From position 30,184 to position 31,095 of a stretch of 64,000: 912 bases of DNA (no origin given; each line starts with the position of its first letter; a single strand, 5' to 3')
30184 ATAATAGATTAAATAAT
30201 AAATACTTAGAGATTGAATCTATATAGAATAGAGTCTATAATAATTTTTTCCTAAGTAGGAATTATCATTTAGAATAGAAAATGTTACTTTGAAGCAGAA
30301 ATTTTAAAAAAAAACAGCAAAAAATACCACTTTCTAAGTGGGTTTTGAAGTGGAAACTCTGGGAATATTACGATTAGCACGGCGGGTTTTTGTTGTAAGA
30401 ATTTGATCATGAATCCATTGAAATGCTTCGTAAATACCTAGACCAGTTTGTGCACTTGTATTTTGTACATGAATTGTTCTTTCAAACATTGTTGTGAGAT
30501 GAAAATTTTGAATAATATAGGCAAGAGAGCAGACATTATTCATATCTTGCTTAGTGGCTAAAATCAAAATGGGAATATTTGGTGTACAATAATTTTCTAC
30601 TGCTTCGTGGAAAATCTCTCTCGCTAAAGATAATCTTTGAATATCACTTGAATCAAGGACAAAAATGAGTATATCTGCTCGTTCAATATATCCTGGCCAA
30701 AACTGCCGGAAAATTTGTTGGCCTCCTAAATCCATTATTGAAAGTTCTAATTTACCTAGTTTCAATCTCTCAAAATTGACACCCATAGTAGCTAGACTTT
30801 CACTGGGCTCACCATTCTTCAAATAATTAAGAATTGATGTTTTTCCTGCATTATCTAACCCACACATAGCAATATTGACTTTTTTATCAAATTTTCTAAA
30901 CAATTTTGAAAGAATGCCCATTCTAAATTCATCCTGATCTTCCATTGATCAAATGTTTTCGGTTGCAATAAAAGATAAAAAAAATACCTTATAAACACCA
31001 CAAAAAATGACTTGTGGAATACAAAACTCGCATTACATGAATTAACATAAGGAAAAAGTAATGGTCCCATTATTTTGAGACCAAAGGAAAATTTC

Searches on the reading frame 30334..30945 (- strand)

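Call 76: search_protein_families(library=pfam, proteins=[window:30334-30945:-], max_evalue=0.01)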
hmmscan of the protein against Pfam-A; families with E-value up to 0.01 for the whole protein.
window:30334-30945:- (203 aa): 7 families
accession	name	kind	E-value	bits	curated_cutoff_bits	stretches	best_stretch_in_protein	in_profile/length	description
PF00025.27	Arf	-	2.9e-42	144.5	22.3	1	11-182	4-174/174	ADP-ribosylation factor family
PF08477.19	Roc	-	1.2e-12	48.5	27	1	25-134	2-119/119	Ras of Complex, Roc, domain of DAPkinase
PF00071.28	Ras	-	1.6e-12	47.8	21.6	1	26-183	3-161/162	Ras family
PF00503.26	G-alpha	-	6.7e-10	39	48.8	1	51-190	168-305/333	G-protein alpha subunit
PF09439.16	SRPRB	-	3e-07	30.4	25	1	22-136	3-122/178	Signal recognition particle receptor beta subunit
PF01926.29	MMR_HSR1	-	3.6e-07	30.7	21.9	1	25-132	2-113/113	50S ribosome-binding GTPase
PF04670.18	Gtr1_RagA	-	2e-06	27.8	22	1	26-137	3-125/232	Gtr1/RagA G protein conserved region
